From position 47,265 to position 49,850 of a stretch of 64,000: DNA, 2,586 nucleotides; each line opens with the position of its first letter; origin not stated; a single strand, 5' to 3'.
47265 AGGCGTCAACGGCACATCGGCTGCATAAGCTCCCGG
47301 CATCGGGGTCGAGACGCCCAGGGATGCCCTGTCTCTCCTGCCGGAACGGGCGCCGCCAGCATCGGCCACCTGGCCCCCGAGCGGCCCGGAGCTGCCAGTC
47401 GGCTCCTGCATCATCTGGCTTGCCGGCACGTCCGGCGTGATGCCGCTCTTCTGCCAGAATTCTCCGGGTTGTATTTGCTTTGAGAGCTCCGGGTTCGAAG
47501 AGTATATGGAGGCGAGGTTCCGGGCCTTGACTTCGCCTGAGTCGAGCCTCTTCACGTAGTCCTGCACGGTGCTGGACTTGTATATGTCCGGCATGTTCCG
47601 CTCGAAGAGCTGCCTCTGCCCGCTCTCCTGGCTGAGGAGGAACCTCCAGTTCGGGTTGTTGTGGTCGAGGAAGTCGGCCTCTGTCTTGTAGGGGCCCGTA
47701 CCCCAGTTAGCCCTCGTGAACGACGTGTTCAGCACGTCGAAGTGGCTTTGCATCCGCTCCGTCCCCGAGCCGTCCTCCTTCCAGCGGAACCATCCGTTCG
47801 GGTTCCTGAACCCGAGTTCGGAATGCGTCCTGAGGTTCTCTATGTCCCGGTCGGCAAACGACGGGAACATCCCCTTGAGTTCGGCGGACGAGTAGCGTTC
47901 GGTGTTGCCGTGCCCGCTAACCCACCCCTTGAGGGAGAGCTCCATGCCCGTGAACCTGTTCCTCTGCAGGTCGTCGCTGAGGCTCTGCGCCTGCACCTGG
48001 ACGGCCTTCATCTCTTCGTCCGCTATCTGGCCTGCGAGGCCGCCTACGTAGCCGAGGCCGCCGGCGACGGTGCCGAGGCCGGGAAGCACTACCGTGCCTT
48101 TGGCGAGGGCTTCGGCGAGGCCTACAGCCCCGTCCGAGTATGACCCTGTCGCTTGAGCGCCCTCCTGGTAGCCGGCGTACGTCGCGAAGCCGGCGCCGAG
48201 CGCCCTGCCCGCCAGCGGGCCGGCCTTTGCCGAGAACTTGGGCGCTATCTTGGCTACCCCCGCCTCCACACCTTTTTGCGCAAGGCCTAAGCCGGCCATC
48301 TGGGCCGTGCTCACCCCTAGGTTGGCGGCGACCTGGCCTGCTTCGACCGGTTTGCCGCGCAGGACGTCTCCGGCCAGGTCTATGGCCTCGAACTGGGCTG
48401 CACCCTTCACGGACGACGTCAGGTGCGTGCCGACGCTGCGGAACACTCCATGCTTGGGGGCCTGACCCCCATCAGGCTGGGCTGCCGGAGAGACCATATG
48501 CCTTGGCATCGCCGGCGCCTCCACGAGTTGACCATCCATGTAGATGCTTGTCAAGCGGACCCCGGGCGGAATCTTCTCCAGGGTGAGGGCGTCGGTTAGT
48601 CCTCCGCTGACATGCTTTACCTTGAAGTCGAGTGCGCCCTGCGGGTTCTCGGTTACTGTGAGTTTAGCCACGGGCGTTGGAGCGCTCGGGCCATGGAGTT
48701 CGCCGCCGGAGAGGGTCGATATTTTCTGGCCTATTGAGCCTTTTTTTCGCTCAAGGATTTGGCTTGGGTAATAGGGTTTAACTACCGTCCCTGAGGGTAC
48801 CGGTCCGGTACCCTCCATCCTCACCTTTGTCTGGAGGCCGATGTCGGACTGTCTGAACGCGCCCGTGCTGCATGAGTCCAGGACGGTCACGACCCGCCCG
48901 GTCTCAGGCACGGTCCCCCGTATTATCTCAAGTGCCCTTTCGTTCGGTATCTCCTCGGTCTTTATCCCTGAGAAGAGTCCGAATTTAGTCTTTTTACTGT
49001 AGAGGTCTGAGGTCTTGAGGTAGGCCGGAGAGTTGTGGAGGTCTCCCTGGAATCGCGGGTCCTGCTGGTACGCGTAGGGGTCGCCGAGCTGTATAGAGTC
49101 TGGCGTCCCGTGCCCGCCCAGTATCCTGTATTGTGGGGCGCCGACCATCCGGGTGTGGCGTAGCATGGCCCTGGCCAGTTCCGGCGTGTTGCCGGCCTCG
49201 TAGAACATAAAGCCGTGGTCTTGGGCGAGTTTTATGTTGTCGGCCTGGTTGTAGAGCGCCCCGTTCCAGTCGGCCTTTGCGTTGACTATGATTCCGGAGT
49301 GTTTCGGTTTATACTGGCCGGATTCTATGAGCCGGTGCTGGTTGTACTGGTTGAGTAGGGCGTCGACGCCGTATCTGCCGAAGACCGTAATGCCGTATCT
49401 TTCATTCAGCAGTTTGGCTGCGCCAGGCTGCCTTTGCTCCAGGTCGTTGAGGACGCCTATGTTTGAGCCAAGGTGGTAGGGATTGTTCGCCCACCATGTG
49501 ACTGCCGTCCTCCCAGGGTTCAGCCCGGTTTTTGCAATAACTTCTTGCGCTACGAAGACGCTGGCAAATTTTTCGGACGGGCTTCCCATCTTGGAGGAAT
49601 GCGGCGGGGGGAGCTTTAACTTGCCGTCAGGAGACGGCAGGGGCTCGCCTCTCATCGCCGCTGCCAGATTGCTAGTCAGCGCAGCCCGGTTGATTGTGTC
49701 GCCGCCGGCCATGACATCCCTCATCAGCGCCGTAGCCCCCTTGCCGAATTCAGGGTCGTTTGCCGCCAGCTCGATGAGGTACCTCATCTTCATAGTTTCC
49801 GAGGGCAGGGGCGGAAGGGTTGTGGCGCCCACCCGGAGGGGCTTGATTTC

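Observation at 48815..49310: Caspase/CHAT-like His-Cys protease signature inside the 2411-aa membrane protein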

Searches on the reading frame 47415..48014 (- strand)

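Call 57: search_protein_families(library=pfam, proteins=[window:47415-48014:-], max_evalue=10)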
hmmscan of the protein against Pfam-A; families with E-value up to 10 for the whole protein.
seq(200 aa): 1 family
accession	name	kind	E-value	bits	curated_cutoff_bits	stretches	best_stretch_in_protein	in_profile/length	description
PF14736.11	N_Asn_amidohyd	-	0.0026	17.4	24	1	96-149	211-264/270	Protein N-terminal asparagine amidohydrolase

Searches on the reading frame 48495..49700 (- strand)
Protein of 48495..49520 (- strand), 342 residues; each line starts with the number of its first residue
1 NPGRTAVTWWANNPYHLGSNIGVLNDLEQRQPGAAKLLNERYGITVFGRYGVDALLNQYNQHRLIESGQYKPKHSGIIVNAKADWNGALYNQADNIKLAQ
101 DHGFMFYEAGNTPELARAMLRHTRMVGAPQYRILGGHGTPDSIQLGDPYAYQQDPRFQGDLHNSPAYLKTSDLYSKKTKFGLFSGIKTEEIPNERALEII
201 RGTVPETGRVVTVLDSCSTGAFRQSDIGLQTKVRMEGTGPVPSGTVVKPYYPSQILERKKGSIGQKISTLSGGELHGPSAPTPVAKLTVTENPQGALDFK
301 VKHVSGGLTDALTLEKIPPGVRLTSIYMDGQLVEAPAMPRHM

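Call 5: search_protein_families(library=pfam, proteins=[window:48500-49700:-], max_evalue=1)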
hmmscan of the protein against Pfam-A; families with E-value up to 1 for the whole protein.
window:48500-49700:- (400 aa): 0 families

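Call 9: find_homologous_proteins(query=window:48495-49520:-, max_evalue=0.01)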
Query seq(342 aa) (342 aa): 7 proteins with E <= 0.01 among 2009 candidates.
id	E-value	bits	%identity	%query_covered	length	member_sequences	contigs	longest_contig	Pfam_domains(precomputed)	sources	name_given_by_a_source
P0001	3.4e-14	71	33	43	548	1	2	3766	-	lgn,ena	-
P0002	5.2e-12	64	26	86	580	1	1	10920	-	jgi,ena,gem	-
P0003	5.1e-10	57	30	43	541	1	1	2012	-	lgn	-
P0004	1.8e-8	52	29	64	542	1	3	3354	-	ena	-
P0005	2.9e-8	51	28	75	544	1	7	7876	-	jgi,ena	-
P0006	7.2e-7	47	29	75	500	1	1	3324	-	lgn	-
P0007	1.1e-5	43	32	38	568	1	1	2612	-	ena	-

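Call 82: find_encoding_contigs(protein=P0002, flank=6000, max_places=1)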
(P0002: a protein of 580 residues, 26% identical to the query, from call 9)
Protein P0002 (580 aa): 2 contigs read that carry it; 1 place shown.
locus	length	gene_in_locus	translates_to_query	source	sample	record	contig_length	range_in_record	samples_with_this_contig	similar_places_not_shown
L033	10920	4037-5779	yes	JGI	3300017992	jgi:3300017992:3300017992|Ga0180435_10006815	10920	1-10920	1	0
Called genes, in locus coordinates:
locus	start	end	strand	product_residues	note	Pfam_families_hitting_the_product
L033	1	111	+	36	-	?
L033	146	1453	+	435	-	PF07690:MFS_1, PF13347:MFS_2 (weak), PF07690:MFS_1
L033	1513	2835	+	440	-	PF13231:PMT_2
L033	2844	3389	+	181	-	PF00857:Isochorismatase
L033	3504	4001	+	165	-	-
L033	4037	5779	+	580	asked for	-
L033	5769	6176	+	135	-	-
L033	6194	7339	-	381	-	-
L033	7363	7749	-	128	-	-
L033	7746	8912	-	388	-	PF07690:MFS_1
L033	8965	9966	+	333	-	PF12849:PBP_like_2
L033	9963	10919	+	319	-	?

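Call 83: find_encoding_contigs(protein=P0005, flank=6000, max_places=1)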
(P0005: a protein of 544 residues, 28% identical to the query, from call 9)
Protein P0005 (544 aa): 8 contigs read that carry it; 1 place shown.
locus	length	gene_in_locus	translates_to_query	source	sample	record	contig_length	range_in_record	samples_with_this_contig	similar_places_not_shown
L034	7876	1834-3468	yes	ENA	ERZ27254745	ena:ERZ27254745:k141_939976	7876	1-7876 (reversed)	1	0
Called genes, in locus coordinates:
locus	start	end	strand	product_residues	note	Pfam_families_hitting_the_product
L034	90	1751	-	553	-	PF00117:GATase, PF02540:NAD_synthase (faint), PF00958:GMP_synt_C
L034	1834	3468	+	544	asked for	-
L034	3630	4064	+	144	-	PF02381:MraZ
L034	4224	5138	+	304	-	PF01795:Methyltransf_5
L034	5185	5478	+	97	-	-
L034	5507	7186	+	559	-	PF03717:PBP_dimer (weak), PF00905:Transpeptidase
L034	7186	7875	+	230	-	?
